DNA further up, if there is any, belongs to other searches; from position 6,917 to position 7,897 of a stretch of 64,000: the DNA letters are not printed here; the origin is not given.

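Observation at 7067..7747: Low-GC, reverse-oriented 226-aa gene inside the early block (moron)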

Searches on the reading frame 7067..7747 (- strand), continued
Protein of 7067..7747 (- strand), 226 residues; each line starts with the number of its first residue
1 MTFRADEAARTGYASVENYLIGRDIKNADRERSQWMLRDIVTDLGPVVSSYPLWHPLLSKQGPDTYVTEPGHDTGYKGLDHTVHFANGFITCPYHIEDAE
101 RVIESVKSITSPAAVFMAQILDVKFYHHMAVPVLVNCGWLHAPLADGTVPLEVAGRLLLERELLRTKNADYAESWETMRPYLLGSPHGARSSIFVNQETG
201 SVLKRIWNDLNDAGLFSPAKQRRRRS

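Call 75: get_annotated_region(hit=H4, flank=8000)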
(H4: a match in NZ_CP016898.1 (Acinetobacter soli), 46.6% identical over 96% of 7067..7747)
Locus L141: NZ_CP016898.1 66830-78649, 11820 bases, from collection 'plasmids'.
description: Acinetobacter soli strain GFJ2 plasmid pGFJ2, complete sequence
organism: Acinetobacter soli (NCBI taxid 487316)
taxonomy: Bacteria; Pseudomonadota; Gammaproteobacteria; Moraxellales; Moraxellaceae; Acinetobacter; Acinetobacter soli
host: -; source: cell,soil; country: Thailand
typing (MOB-suite, as given by PLSDB): non-mobilizable; replicon rep_cluster_1208
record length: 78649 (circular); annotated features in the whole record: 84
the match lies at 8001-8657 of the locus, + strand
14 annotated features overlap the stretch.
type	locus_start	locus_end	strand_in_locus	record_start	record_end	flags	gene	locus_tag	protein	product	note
CDS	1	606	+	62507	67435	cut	-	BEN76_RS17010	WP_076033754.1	LPD1 domain-containing protein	-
CDS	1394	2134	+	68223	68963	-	-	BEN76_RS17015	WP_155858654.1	hypothetical protein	-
CDS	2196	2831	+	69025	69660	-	-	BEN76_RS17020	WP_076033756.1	LysE family translocator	-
CDS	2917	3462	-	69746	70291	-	-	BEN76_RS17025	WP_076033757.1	TetR/AcrR family transcriptional regulator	GO:0006355 - regulation of DNA-templated transcription [Evidence IEA]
CDS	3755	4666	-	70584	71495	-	-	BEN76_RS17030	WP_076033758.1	DUF6685 family protein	-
CDS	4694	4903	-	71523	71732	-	-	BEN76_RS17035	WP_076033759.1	hypothetical protein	-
CDS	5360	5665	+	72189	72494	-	-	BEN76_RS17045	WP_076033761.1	hypothetical protein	-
CDS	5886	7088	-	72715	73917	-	-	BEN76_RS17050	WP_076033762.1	XRE family transcriptional regulator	-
CDS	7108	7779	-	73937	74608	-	-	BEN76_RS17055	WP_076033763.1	hypothetical protein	-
CDS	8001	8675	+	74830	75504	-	-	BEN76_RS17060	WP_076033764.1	hypothetical protein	-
CDS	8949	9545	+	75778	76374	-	-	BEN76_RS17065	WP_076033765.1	site-specific integrase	GO:0015074 - DNA integration [Evidence IEA]; GO:0006310 - DNA recombination [Evidence IEA]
CDS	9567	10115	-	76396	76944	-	-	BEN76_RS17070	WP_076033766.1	TetR/AcrR family transcriptional regulator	GO:0006355 - regulation of DNA-templated transcription [Evidence IEA]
CDS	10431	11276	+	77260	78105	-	-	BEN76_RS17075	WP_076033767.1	hypothetical protein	-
CDS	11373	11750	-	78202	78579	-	-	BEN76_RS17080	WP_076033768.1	hypothetical protein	-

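Call 83: find_encoding_contigs(protein=P0004, flank=8000, max_places=3)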
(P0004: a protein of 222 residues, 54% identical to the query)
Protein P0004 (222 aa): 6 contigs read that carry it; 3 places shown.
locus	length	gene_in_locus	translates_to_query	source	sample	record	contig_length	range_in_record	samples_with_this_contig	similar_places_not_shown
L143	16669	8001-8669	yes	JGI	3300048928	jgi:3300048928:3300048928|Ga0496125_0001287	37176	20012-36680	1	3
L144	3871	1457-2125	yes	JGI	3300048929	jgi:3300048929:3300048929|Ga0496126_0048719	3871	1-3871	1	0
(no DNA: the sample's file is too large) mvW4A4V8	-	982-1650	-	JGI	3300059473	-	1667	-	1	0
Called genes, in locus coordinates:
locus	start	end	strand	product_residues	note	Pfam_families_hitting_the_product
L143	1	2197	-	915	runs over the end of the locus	PF11130:TraC_F_IV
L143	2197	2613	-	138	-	-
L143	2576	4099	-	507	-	-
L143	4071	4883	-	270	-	PF11920:DUF3438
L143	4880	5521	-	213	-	PF11444:DUF2895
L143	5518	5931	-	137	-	PF11990:DUF3487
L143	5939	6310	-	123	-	PF11190:DUF2976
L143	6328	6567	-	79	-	PF11660:DUF3262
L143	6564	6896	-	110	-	PF09686:Plasmid_RAQPRD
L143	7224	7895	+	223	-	PF00589:Phage_integrase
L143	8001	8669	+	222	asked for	-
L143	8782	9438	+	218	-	PF10386:DUF2441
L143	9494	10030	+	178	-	-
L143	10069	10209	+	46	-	-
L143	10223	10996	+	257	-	PF01582:TIR, PF13676:TIR_2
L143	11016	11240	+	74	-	-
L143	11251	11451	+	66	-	-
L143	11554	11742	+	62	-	-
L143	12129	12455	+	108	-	PF19925:DUF6388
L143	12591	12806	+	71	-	-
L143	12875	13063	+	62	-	-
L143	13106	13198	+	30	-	-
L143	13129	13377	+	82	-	-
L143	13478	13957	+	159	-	-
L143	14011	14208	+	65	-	-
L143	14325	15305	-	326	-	PF00589:Phage_integrase (faint), PF12835:Integrase_1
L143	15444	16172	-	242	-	PF14348:DtrJ-like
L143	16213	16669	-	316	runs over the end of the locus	?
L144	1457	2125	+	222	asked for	-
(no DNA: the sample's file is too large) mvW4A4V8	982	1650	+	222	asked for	-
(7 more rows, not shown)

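Call 84: find_encoding_contigs(protein=P0046, flank=8000, max_places=3)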
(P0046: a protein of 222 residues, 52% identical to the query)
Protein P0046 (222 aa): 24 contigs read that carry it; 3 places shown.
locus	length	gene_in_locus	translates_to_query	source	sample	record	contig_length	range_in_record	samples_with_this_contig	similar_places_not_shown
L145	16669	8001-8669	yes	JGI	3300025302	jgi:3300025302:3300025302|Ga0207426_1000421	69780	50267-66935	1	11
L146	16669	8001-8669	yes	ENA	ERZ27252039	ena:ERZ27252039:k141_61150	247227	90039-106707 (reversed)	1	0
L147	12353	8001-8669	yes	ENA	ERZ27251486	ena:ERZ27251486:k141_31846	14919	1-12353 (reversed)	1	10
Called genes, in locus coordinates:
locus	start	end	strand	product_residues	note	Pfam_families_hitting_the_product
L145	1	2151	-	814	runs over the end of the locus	PF09250:Prim-Pol, PF08707:PriCT_2, PF13148:DUF3987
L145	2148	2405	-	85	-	-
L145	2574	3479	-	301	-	-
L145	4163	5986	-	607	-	PF05729:NACHT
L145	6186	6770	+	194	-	PF00239:Resolvase, PF02796:HTH_7 (faint)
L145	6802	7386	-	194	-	-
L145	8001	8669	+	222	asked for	-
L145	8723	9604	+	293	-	PF10137:CAP12-PCTIR_TIR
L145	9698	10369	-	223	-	-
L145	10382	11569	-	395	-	PF14528:LAGLIDADG_3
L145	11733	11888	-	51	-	-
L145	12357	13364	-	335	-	PF00316:FBPase, PF18913:FBPase_C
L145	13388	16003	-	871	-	PF17900:Peptidase_M1_N, PF01433:Peptidase_M1, PF11940:DUF3458, PF17432:DUF3458_C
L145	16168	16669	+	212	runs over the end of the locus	PF13590:DUF4136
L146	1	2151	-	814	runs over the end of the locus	PF09250:Prim-Pol, PF08707:PriCT_2, PF13148:DUF3987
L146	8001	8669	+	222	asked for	-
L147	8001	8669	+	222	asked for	-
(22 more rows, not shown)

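Call 87: find_homologous_proteins(query=A2, max_evalue=0.001)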
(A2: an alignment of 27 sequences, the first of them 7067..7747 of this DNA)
Query A2 (27 sequences) (226 aa, profile of the alignment): 237 proteins with E <= 0.001 among 8000 candidates; the best 120 are listed.
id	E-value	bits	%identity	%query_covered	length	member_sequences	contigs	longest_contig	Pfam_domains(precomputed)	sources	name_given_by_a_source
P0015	4.2e-86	306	52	98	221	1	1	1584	-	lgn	-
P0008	1.2e-84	301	50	96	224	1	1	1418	-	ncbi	-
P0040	1.5e-84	301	53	96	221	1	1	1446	-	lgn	-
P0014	4.0e-84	300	56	97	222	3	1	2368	-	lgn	-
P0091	6.7e-84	299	49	97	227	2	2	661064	-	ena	-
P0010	7.8e-84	299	54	97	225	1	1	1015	-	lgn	-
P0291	8.2e-84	299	48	98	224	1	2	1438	-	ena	-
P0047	1.0e-83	298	50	98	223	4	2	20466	-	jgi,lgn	jgi:hypothetical protein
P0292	1.2e-83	298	46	98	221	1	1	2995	-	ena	-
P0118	2.4e-83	297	50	97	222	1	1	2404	-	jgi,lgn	jgi:hypothetical protein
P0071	2.6e-83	297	52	97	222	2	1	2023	-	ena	-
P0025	2.7e-83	297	52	97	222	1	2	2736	-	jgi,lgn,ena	-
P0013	2.8e-83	297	54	97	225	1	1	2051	-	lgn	-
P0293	3.0e-83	297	50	97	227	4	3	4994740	-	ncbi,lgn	-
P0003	3.0e-83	297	54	97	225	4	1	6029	-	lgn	-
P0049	4.0e-83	296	51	97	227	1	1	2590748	-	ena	-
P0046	5.2e-83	296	52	97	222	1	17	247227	-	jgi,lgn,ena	-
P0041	6.9e-83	295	53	97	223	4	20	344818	-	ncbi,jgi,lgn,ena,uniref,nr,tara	ncbi:MAG: hypothetical protein CMK46_11040 [Porticoccus sp.]|uniref:hypothetical protein n=1 Tax=Por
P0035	1.2e-82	295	52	97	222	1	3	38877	-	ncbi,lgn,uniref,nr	ncbi:hypothetical protein [Halomonas sp. 11-S5]|uniref:hypothetical protein n=1 Tax=Halomonas sp. 11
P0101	3.7e-82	293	50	97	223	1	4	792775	-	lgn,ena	-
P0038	1.5e-80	288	54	97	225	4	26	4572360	-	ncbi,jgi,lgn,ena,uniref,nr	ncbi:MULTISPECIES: hypothetical protein [Marinobacter]|uniref:Uncharacterized protein n=1 Tax=Marino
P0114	7.9e-80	285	50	97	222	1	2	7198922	-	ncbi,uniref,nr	ncbi:hypothetical protein ACFOLJ_14405 [Rugamonas sp. CCM 8940]|uniref:hypothetical protein n=1 Tax=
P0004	1.4e-79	285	54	97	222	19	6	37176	-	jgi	jgi:hypothetical protein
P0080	1.5e-79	285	51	97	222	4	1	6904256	-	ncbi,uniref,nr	ncbi:hypothetical protein RBU55_30255 [Pseudomonas chlororaphis subsp. aurantiaca]|uniref:hypothetic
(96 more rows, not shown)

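Call 88: find_encoding_contigs(protein=P0293, flank=7000, max_places=2)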
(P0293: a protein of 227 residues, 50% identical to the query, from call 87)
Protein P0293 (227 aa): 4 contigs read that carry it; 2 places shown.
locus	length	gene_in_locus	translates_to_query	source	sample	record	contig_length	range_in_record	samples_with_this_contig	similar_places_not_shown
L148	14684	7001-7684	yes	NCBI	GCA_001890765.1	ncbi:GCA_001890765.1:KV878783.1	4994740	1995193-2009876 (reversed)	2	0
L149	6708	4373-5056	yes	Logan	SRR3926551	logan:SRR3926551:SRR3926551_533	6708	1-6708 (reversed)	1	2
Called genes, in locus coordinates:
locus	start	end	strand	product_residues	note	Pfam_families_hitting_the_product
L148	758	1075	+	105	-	PF00543:P-II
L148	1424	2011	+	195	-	PF14239:RRXRR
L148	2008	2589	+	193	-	-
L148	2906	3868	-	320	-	PF16639:Apocytochr_F_N, PF01333:Apocytochr_F_C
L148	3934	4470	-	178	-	PF25471:TM_PetC, PF00355:Rieske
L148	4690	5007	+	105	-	PF11267:DUF3067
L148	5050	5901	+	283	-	PF00902:TatC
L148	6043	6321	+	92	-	PF05685:Uma2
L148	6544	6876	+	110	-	PF05685:Uma2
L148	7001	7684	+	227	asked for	-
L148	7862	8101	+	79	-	-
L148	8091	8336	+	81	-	PF03693:ParD_antitoxin (weak)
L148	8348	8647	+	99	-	PF05016:ParE_toxin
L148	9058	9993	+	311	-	-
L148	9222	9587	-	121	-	-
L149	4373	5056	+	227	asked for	-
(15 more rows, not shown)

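Call 89: find_encoding_contigs(protein=P0049, flank=7000, max_places=2)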
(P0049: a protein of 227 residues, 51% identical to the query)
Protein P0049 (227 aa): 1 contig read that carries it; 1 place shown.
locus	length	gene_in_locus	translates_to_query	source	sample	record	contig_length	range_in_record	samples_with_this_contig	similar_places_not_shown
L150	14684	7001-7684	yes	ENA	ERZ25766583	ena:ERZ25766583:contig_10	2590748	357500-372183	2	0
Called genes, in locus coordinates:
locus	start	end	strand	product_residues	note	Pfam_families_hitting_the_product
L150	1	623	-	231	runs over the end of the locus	PF00665:rve (weak), PF13610:DDE_Tnp_IS240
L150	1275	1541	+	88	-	-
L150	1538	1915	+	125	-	PF01850:PIN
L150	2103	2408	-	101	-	-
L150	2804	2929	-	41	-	-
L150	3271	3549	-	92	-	-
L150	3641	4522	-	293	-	PF10546:P63C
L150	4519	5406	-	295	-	PF12760:Zn_ribbon_IS1595 (weak), PF12762:DDE_Tnp_IS1595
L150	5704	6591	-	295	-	-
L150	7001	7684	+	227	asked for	-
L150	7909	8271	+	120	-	PF26900:Phage_lambda_Ea47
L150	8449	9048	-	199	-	PF01695:IstB_IS21, PF00308:Bac_DnaA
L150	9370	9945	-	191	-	PF01695:IstB_IS21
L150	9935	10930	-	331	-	PF22483:Mu-transpos_C_2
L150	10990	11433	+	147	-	-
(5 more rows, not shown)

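Call 90: find_encoding_contigs(protein=P0101, flank=7000, max_places=2)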
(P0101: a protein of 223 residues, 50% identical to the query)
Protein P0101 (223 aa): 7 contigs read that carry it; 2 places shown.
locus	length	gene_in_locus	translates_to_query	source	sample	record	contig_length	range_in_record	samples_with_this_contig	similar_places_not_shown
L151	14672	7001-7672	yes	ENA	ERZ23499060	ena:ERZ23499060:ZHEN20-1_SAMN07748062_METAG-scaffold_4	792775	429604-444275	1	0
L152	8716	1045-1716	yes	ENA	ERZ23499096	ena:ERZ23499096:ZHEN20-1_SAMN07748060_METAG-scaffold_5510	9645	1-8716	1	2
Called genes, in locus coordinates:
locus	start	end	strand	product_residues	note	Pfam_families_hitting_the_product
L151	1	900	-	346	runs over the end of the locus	PF00814:TsaD, PF22521:HypF_C_2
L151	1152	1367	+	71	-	PF01165:Ribosomal_S21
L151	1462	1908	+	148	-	PF09424:YqeY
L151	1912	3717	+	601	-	PF01807:Zn_ribbon_DnaG, PF08275:DNAG_N, PF01751:Toprim, PF13155:Toprim_2, PF13362:Toprim_3 (weak), PF13662:Toprim_4, PF10410:DnaB_bind, PF08278:DnaG_DnaB_bind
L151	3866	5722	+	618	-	-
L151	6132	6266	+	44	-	-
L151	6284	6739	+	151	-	-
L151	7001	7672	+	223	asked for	-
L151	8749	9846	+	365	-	-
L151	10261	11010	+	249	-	PF07505:DUF5131, PF17338:GP88 (weak)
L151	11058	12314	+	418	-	PF22560:GMT-wHTH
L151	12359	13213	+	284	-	PF20247:DUF6602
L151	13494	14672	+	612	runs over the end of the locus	PF00078:RVT_1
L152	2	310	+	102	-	?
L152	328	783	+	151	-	-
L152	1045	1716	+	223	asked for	-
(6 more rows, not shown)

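Call 91: search_dna_similar(query=P0079, collection=phages, mode=protein, max_evalue=0.001)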
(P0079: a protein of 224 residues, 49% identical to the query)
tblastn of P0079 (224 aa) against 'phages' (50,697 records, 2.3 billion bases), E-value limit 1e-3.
No match.

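Call 92: search_dna_similar(query=L139:9004-9852:+, collection=phages, mode=protein, max_evalue=0.001)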
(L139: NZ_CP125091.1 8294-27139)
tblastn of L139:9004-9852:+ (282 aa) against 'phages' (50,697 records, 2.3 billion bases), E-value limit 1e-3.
No match.

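Call 99: search_protein_families(library=padloc, proteins=[L145:8723-9604:+, L145:4163-5986:-, L143:10223-10996:+, L143:8782-9438:+, L143:9494-10030:+, L151:12359-13213:+, L151:11058-12314:+, L151:8749-9846:+, L082:8733-9611:+, L034:6211-6843:-], max_evalue=0.001)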
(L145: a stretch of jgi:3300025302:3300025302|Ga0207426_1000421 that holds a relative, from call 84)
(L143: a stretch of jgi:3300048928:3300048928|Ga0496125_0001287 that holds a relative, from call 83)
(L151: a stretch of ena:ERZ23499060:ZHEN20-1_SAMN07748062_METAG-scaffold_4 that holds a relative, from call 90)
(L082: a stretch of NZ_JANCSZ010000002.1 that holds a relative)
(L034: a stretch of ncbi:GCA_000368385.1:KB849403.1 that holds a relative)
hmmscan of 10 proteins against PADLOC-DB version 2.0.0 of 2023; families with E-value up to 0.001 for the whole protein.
L145:8723-9604:+ (293 aa): 9 families
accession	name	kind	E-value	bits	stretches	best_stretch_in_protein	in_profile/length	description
PDLC05005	PDC-S35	-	2.2e-84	281.3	1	23-291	6-262/264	-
PDLC05007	PDC-S35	-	1.6e-75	252.4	1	107-291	99-277/278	-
PDLC05004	PDC-S35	-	1e-66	223.3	1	111-292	81-265/265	-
PDLC05006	PDC-S35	-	5.5e-48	161.4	1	132-290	67-230/231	-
PDLC05003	PDC-S35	-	3.7e-43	145.9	1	108-291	54-240/245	-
PDLC00731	Effector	-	2.2e-13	47.9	1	184-264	192-274/306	TIR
PDLC00729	Effector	-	1.4e-11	42.4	1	189-270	47-127/310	TIR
PDLC00732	Effector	-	1.1e-10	39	1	186-261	190-267/301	TIR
PDLC02371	PycTIR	-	3.4e-09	34.5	1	146-266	149-261/288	-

L145:4163-5986:- (607 aa): 1 family
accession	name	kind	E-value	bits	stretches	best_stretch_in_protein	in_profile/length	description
PDLC05051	PDC-S60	-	1.5e-05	21.3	1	95-210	389-499/1027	-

L143:10223-10996:+ (257 aa): 13 families
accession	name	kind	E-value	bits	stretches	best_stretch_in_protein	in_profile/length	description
PDLC05062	PDC-S66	-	4.4e-20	70.3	1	4-93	151-240/282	-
PDLC03957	bSEFIR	-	5.7e-12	44.1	2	3-63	40-103/412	-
PDLC02012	SAVED5--SAVED_TIR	-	1.8e-11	41.8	1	3-91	15-102/404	-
PDLC00417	ThsB1|ThsB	-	2.1e-10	38.6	1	4-94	169-260/303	TIR-like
PDLC02421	Aga_TIR-PNTD1-PNTD2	-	5e-10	37.1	1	3-114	5-119/430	Class I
PDLC02962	RT-TIR_XII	-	8.3e-10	36.1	1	3-97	347-441/478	single gene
PDLC02403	Aga_TIR-PNTD1-PNTD2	-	1.7e-09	35.3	1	3-131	4-133/443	Class I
PDLC02961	RT-TIR_XII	-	3.4e-08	30.8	1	3-94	349-435/475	single gene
PDLC00419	ThsB1|ThsB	-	3.7e-08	31.4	1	3-92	29-121/165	TIR-like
PDLC00436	ThsB1|ThsB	-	6.9e-07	26.9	1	3-95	37-132/183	TIR-like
PDLC03015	TIR-NLR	-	3.3e-05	20.8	1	1-95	1-94/824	-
PDLC00430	ThsB1|ThsB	-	0.00045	17.9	0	3-35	66-99/269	TIR-like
PDLC02416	Aga_REase-TIR-PNTD1-PNTD2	-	0.00062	16.6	1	5-129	159-278/572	Class I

L143:8782-9438:+ (218 aa): 0 families

L143:9494-10030:+ (178 aa): 0 families

L151:12359-13213:+ (284 aa): 3 families
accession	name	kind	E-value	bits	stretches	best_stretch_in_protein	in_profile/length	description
PDLC01495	PD_DExK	-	4.2e-36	121.4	1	6-126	3-123/123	"CAS-I,CAS-II,CAS-III,CAS-IV,CAS-V,CAS-VI; associated"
PDLC00745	Effector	-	3.5e-27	93.7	1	1-140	2-140/244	Endonuclease (NucC)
PDLC01051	NucC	-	8.1e-25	85.9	1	15-142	23-144/243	NucC nuclease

L151:11058-12314:+ (418 aa): 5 families
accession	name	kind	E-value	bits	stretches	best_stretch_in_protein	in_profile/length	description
PDLC04566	PDC-M30A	-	6.4e-21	72.8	1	18-293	10-266/372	-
PDLC04568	PDC-M30A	-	5.8e-14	50.2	1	19-296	12-262/368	-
PDLC04567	PDC-M30A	-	1.1e-11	42.4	1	18-296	11-285/381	-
PDLC04636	PDC-M41A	-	3e-09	35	1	24-170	12-141/281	-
PDLC04635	PDC-M41A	-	1e-06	26.9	1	24-169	14-155/298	-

L151:8749-9846:+ (365 aa): 5 families
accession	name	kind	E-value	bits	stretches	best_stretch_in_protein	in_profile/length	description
PDLC04567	PDC-M30A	-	4.7e-46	155.5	1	5-317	6-340/381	-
PDLC04568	PDC-M30A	-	1.1e-29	102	1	10-264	11-262/368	-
PDLC04566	PDC-M30A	-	1.9e-28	97.5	1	1-353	1-350/372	-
PDLC04635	PDC-M41A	-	1.1e-06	26.8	1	13-205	11-221/298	-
PDLC04636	PDC-M41A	-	9e-06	23.6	1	14-157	10-152/281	-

L082:8733-9611:+ (292 aa): 9 families
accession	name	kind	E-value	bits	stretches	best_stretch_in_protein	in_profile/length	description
PDLC05005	PDC-S35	-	1e-83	279.1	1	26-290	6-262/264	-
PDLC05007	PDC-S35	-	8.6e-75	249.9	1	107-290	100-277/278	-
PDLC05004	PDC-S35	-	3.8e-65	218.1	1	111-291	86-265/265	-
PDLC05006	PDC-S35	-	1.2e-47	160.3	1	135-289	70-230/231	-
PDLC05003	PDC-S35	-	8e-44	148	1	127-290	71-240/245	-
PDLC00731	Effector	-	3.4e-13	47.3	1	184-268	193-279/306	TIR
PDLC00729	Effector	-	3.7e-12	44.3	1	187-278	46-134/310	TIR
PDLC00732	Effector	-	1.4e-10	38.6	1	185-260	190-267/301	TIR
PDLC02371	PycTIR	-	3.3e-09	34.5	1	150-267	154-262/288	-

L034:6211-6843:- (210 aa): 2 families
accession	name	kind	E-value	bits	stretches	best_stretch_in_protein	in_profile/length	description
PDLC02363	PycTM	-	6.4e-05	20.9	1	23-171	8-152/154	-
PDLC02364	PycTM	-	0.00074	17.9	0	22-158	7-139/160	-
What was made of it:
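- TIR candidate PDC-S66 (calls 83, 99). PDC-M30A, a NucC-like nuclease and a reverse transcriptase (calls 90, 99).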
